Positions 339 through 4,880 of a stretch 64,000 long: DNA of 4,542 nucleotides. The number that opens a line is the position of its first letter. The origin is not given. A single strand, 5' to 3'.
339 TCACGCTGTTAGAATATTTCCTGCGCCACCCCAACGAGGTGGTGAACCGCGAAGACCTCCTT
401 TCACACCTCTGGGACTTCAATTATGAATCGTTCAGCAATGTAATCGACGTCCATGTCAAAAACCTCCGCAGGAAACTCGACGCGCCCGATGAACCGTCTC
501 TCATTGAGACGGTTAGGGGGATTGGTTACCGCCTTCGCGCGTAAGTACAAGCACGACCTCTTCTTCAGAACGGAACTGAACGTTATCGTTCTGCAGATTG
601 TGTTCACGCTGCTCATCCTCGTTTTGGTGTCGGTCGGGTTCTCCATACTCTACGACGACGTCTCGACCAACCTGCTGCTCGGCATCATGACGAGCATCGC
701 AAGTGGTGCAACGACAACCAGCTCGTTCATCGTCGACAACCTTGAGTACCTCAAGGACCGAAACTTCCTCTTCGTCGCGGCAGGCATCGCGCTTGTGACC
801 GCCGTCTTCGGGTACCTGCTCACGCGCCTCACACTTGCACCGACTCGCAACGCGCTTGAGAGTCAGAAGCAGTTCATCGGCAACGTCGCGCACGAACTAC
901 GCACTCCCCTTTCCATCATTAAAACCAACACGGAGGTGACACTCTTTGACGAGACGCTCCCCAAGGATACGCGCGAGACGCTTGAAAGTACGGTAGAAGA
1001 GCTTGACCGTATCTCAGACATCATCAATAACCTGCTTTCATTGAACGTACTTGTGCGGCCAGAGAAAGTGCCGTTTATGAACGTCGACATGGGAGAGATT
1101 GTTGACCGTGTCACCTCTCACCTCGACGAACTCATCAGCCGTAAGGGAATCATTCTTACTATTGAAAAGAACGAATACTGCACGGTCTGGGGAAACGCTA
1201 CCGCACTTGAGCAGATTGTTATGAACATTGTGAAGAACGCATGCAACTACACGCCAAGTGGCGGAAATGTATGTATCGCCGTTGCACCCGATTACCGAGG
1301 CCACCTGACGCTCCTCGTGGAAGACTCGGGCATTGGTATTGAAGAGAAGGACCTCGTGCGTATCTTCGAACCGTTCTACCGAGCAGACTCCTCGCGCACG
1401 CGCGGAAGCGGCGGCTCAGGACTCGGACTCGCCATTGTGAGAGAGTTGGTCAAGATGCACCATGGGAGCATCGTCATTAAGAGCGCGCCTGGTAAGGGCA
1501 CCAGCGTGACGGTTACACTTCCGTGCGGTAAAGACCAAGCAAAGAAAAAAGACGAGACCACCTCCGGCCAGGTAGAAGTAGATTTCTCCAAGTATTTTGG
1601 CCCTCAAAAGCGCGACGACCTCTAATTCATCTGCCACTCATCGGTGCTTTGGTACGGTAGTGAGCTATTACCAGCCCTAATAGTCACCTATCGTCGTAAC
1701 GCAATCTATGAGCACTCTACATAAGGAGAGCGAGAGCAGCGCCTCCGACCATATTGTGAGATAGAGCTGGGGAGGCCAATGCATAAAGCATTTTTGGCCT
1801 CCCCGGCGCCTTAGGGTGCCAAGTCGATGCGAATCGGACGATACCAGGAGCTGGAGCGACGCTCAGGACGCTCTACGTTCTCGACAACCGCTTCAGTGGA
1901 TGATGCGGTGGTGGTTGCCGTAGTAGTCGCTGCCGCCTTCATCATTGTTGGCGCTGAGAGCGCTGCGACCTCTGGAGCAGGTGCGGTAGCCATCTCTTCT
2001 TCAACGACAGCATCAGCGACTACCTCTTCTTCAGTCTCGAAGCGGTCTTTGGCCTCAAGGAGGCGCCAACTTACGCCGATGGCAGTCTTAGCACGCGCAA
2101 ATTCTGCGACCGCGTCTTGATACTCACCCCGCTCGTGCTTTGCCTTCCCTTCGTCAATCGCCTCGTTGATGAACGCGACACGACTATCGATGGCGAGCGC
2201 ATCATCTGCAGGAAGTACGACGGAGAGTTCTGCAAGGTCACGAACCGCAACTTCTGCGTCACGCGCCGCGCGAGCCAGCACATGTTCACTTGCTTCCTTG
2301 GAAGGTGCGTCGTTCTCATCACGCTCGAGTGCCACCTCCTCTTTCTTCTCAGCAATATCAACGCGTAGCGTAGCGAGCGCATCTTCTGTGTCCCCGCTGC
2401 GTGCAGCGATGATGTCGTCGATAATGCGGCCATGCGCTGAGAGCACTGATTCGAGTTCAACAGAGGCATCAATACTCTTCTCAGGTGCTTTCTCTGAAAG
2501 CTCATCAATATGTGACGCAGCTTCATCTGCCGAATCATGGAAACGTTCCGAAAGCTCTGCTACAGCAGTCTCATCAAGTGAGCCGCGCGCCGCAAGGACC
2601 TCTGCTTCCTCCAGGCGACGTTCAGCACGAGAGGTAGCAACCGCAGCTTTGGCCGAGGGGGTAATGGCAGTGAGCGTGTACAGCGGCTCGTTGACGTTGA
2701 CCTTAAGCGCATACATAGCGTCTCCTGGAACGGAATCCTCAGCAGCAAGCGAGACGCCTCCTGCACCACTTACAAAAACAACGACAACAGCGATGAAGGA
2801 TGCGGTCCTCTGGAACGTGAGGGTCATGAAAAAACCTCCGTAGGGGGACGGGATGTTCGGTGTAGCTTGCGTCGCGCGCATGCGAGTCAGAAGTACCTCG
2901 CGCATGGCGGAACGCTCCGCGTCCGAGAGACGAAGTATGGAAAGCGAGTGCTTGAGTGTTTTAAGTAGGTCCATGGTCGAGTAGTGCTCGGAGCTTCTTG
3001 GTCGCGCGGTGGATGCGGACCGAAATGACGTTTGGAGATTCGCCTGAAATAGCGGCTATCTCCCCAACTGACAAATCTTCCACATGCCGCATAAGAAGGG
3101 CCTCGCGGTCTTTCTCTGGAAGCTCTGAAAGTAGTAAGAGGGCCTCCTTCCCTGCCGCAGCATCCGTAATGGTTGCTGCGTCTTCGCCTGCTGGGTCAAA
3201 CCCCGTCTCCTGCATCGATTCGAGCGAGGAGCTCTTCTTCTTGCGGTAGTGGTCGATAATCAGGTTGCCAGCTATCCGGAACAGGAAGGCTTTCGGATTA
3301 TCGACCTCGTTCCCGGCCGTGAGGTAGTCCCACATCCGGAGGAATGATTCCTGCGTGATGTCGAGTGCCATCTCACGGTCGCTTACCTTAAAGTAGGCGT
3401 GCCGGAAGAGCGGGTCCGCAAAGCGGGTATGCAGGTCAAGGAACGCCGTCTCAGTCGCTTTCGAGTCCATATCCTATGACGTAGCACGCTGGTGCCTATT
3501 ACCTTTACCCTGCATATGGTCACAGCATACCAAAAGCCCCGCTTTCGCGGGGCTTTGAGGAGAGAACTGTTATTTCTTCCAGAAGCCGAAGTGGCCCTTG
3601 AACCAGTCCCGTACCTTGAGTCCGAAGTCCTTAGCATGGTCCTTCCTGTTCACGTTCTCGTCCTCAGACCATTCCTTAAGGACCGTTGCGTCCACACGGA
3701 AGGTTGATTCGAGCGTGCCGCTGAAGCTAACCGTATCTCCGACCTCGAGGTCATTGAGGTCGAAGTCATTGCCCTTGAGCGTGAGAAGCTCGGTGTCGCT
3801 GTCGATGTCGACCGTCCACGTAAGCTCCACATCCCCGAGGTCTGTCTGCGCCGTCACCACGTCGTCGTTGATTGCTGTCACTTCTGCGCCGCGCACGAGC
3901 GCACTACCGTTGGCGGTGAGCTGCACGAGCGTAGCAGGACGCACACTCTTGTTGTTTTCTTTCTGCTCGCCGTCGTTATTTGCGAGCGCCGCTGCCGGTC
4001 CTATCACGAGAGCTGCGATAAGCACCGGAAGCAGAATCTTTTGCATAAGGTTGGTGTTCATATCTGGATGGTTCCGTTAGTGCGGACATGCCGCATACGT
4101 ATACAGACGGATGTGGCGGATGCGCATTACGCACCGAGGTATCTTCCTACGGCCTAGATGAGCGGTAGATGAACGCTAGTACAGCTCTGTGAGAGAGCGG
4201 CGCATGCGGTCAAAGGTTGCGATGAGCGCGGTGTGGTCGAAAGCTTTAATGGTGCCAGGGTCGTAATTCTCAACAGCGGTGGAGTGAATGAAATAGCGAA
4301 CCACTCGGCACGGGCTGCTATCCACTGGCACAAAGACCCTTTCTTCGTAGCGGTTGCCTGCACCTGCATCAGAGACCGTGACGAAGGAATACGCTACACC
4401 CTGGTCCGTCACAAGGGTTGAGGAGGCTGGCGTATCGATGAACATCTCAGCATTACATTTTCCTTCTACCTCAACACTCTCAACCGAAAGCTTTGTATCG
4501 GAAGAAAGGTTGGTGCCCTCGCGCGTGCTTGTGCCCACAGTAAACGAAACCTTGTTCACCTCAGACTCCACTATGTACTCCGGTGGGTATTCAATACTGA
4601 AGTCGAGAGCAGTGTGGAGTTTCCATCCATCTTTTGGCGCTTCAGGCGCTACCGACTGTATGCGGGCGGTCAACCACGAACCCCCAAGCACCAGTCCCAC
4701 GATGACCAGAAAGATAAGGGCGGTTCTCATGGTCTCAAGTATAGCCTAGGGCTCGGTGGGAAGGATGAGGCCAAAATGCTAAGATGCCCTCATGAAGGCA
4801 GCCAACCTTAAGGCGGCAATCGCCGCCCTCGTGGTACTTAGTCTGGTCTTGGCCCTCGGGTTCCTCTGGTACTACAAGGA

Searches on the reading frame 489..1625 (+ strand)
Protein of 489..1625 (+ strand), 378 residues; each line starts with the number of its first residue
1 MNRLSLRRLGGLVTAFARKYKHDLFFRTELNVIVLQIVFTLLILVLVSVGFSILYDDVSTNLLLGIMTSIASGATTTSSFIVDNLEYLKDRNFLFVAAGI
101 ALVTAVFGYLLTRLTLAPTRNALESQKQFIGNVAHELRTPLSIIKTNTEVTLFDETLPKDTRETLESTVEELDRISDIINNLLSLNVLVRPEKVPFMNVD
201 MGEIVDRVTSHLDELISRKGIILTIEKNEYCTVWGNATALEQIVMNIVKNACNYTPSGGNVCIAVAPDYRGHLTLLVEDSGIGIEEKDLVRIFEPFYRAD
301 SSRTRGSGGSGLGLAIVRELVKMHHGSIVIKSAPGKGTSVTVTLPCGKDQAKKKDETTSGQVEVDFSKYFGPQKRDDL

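Call 88: find_encoding_contigs(protein=window:489-1625:+, flank=10000, max_places=1)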
Protein window:489-1625:+ (378 aa): 16 contigs read that carry it; 1 place shown.
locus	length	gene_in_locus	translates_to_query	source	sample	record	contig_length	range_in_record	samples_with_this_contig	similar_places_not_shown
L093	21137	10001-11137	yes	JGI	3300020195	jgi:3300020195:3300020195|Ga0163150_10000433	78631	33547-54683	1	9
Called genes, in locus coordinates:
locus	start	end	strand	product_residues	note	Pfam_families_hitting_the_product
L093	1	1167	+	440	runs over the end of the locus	-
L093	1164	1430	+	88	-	-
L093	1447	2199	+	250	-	-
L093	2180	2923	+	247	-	PF01509:TruB_N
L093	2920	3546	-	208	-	-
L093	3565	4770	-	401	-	PF00704:Glyco_hydro_18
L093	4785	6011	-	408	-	PF22807:TrAA12, PF07995:GSDH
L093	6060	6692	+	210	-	-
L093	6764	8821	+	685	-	PF05231:MASE1, PF00512:HisKA, PF02518:HATPase_c, PF00072:Response_reg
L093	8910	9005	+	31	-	-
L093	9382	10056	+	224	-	PF00072:Response_reg, PF00486:Trans_reg_C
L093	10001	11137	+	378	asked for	PF00512:HisKA, PF02518:HATPase_c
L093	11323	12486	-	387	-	PF18915:DUF5667 (weak)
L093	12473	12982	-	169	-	PF04542:Sigma70_r2, PF08281:Sigma70_r4_2, PF04545:Sigma70_r4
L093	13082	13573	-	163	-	-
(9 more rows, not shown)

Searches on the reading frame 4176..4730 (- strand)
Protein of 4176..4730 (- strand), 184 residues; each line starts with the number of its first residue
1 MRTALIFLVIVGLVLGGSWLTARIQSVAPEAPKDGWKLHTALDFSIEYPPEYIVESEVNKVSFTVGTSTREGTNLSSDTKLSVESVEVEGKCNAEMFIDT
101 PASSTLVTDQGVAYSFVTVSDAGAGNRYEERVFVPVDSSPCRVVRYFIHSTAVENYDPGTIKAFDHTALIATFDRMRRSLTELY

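Call 27: search_protein_families(library=pfam, proteins=[window:4176-4730:-], max_evalue=1)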
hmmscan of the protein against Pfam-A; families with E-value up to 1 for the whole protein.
window:4176-4730:- (184 aa): 1 family
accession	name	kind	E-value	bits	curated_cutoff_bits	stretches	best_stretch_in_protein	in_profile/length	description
PF19253.4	DUF5900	-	0.14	13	27.2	1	120-166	50-99/101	Family of unknown function (DUF5900)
